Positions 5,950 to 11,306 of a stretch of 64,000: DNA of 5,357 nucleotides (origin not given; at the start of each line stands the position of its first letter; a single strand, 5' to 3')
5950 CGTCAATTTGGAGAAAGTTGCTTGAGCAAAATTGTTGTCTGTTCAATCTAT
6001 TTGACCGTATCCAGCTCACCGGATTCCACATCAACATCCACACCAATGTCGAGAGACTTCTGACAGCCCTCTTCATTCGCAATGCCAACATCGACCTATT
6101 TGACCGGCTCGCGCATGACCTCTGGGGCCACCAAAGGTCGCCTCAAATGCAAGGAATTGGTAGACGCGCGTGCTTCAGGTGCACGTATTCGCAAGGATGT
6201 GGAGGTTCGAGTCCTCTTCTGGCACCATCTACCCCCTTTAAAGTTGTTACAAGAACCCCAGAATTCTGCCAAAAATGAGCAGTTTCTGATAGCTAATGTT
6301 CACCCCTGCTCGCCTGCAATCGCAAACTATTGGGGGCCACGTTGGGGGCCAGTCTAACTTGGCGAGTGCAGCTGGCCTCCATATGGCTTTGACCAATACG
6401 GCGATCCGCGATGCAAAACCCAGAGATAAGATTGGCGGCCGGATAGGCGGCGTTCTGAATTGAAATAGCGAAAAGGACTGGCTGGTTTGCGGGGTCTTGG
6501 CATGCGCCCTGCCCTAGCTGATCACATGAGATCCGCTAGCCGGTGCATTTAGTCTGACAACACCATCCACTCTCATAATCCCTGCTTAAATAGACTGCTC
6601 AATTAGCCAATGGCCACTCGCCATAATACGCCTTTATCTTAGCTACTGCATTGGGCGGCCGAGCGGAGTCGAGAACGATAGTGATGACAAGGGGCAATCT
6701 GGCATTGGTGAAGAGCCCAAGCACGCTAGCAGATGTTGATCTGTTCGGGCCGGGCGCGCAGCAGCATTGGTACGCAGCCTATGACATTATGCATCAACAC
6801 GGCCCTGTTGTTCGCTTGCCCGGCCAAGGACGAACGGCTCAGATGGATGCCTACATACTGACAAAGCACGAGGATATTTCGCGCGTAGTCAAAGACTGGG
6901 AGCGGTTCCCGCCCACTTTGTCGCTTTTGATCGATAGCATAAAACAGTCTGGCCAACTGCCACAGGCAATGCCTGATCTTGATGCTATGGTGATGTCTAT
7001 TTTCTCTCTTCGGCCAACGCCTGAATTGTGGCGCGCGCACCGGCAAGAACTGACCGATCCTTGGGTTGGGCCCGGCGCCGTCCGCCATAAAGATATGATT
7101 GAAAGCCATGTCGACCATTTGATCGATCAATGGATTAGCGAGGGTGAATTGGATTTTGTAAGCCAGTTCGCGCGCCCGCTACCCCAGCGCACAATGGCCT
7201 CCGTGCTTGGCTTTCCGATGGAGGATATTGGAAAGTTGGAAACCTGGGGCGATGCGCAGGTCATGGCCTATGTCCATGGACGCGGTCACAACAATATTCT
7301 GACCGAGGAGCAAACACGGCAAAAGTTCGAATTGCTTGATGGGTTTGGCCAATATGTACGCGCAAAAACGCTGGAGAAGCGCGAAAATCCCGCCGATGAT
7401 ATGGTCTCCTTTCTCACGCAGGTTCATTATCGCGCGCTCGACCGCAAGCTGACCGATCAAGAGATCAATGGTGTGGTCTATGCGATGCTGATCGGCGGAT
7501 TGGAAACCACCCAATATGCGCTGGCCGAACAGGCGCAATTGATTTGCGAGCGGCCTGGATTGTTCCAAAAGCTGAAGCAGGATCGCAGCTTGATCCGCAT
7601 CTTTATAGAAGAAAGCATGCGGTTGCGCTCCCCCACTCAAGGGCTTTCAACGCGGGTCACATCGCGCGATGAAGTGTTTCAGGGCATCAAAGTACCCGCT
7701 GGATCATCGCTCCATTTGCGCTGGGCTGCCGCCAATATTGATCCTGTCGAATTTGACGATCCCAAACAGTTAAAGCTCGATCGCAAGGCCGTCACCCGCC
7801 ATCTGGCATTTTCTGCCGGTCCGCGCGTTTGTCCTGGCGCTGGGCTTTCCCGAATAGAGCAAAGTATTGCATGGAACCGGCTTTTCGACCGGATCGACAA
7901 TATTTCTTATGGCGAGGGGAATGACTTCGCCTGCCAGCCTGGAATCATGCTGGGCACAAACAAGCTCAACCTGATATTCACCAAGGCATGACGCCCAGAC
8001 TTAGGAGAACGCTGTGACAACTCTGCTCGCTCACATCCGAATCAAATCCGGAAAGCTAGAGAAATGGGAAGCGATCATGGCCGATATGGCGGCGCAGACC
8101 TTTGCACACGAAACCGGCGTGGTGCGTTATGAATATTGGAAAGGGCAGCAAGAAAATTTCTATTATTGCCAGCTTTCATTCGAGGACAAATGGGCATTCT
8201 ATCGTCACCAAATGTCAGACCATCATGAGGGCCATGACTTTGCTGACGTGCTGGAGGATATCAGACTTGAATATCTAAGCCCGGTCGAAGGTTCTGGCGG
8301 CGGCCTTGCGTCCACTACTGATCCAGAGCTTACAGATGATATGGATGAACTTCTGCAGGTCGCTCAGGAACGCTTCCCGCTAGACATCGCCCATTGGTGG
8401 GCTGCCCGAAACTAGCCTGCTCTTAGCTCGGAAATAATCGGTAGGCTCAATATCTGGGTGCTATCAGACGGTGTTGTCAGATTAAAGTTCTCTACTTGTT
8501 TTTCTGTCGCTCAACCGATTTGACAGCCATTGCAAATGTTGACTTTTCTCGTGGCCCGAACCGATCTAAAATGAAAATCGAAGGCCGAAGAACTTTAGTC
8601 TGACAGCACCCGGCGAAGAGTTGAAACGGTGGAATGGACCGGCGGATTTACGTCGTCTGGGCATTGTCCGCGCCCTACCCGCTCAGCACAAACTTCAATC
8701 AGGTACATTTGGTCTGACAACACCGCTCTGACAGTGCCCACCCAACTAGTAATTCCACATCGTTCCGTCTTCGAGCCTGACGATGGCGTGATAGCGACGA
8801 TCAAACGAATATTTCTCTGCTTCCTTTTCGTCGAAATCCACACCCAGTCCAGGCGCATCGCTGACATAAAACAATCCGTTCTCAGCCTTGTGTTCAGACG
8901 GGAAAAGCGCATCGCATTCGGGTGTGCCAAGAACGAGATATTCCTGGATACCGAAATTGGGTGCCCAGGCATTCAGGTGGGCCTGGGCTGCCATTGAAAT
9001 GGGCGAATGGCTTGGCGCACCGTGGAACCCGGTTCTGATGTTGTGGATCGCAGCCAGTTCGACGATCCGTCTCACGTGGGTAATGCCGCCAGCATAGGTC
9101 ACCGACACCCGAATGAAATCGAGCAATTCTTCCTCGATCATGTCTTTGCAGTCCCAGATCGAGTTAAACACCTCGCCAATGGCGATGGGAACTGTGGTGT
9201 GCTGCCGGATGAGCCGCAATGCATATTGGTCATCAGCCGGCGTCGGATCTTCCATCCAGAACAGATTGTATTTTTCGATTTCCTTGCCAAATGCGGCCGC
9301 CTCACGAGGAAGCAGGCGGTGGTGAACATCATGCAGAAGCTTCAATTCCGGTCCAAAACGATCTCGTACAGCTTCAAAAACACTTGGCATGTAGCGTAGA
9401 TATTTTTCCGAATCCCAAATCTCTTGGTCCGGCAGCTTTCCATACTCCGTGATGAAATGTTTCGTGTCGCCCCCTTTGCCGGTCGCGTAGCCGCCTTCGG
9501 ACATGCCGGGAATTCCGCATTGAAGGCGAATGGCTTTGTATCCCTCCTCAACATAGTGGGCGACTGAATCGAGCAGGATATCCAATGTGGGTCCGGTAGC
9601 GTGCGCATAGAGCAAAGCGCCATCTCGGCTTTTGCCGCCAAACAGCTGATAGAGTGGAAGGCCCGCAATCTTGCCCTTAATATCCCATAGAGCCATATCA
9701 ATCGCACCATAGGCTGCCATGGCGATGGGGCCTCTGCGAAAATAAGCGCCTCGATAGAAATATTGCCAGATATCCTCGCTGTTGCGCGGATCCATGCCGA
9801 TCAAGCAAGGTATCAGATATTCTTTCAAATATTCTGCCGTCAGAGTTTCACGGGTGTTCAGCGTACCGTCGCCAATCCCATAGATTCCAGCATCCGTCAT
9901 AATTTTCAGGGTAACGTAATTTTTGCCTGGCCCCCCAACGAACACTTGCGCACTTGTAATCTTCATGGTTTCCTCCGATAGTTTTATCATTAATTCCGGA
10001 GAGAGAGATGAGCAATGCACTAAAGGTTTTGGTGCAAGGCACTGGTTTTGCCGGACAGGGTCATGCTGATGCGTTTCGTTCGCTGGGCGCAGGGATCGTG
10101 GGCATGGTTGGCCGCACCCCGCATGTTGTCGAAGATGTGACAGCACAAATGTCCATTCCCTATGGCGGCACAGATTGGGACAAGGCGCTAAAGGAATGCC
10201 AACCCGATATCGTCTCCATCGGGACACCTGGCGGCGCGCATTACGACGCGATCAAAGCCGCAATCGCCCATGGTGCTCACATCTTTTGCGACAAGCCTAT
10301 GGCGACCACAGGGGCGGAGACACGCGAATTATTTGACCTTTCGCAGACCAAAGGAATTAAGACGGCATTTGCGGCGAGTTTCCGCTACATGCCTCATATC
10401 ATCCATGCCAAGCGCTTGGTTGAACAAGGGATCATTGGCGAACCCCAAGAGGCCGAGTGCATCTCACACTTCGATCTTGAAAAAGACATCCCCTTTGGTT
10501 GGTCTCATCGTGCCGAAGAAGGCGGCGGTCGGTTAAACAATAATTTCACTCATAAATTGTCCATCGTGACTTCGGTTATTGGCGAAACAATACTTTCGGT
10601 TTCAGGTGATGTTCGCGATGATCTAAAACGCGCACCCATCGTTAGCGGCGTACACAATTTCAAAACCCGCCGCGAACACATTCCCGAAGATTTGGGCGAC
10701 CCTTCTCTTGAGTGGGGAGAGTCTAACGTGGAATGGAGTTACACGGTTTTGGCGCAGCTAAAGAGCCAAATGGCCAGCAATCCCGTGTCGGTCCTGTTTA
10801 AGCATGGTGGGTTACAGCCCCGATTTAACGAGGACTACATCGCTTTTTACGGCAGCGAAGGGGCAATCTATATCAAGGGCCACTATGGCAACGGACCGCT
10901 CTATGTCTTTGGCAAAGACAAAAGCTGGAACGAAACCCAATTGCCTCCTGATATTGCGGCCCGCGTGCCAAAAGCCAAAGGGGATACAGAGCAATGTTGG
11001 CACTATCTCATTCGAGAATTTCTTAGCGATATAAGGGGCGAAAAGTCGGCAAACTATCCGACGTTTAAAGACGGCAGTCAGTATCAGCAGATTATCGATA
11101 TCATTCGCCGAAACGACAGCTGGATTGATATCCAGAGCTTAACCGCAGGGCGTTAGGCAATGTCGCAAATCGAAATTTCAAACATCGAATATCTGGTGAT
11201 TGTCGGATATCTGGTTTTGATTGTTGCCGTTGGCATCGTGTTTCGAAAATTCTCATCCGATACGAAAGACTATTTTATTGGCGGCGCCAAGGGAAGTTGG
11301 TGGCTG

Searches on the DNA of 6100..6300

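Call 78: search_rna_families(source=window, start=6100, end=6300, threshold=evalue, max_evalue=1, show_alignments=1)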
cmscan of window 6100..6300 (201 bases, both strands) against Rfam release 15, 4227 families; matches with E-value up to 1: 1.
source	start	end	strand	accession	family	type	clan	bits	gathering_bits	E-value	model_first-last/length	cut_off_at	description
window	6147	6225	+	RF01852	tRNA-Sec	Gene; tRNA;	CL00001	17.5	47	0.38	1-91/91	no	Selenocysteine transfer RNA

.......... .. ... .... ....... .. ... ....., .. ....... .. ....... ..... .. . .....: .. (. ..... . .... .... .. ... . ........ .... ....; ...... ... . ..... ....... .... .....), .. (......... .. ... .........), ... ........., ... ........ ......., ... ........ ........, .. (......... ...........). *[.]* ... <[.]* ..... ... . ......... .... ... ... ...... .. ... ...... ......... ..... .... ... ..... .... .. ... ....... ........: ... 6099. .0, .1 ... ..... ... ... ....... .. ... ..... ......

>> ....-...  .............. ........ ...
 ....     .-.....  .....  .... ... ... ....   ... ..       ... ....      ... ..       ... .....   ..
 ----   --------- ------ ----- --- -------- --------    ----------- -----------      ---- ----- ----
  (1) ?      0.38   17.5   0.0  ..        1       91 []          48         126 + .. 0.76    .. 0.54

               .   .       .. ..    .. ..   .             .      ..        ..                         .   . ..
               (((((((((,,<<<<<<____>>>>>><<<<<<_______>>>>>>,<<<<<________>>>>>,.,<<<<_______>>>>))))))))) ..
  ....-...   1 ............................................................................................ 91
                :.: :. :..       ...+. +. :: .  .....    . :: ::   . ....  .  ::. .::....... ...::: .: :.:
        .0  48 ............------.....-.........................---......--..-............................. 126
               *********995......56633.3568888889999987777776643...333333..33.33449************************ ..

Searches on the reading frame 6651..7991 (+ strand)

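Call 14: search_protein_families(library=pfam, proteins=[window:6651-7991:+])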
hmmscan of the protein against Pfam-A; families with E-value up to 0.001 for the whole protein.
window:6651-7991:+ (446 aa): 1 family
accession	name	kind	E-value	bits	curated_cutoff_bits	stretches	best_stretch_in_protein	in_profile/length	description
PF00067.27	p450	-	1.3e-19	70.8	22.8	1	234-414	218-431/462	Cytochrome P450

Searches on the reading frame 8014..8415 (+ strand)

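Call 14: search_protein_families(library=pfam, proteins=[window:8014-8415:+])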
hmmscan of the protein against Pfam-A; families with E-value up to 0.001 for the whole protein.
window:8014-8415:+ (133 aa): 1 family
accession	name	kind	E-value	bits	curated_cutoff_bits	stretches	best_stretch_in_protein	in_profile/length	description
PF03992.22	ABM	-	2.4e-08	34.5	23.1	1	1-72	1-73/78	Antibiotic biosynthesis monooxygenase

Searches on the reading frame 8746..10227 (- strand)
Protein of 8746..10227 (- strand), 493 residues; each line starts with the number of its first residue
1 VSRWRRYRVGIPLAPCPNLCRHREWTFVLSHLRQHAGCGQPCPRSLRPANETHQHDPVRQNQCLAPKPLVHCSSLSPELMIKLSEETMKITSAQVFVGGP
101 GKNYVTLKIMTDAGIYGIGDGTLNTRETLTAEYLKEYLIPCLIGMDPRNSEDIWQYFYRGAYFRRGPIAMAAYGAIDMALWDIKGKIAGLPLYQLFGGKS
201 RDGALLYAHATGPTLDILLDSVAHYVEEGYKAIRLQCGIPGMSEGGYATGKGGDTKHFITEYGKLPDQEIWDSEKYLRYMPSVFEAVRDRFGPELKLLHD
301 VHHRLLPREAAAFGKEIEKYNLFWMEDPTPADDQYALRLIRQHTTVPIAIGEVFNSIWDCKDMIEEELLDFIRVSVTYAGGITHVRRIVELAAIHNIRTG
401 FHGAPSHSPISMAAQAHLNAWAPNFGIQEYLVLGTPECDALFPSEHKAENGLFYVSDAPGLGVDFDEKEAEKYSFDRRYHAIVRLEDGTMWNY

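Call 15: search_protein_families(library=pfam, proteins=[window:8746-10227:-])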
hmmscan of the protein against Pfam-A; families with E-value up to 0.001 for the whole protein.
window:8746-10227:- (493 aa): 2 families
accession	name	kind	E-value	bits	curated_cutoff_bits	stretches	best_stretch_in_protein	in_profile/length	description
PF13378.12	MR_MLE_C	-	3.6e-49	167.9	29.4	1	221-468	5-218/219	Enolase C-terminal domain-like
PF02746.21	MR_MLE_N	-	1.8e-25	89.8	22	1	102-197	26-117/117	Mandelate racemase / muconate lactonizing enzyme, N-terminal domain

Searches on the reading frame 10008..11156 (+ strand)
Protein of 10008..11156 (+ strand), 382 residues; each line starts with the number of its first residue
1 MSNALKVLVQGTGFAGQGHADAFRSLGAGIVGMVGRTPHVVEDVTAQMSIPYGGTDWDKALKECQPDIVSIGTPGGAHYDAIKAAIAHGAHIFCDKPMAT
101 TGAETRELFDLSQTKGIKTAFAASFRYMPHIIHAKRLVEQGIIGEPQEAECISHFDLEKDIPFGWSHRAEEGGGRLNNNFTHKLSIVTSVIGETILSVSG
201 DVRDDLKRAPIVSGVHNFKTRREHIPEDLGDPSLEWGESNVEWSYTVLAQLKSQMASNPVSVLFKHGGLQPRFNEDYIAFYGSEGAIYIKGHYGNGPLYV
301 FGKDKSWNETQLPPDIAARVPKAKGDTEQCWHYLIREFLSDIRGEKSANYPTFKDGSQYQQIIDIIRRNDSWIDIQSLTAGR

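Call 15: search_protein_families(library=pfam, proteins=[window:10008-11156:+])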
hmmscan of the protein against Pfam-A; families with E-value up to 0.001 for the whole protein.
window:10008-11156:+ (382 aa): 3 families
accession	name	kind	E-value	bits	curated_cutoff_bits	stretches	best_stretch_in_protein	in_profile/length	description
PF01408.29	GFO_IDH_MocA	-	1.3e-18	68.3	24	1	5-116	1-113/120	Oxidoreductase family, NAD-binding Rossmann fold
PF22725.1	GFO_IDH_MocA_C3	-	2.3e-09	37.8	27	1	133-287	3-123/124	GFO/IDH/MocA C-terminal domain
PF02894.22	GFO_IDH_MocA_C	-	5.4e-07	30.1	22.9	1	135-369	1-209/218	Oxidoreductase family, C-terminal alpha/beta domain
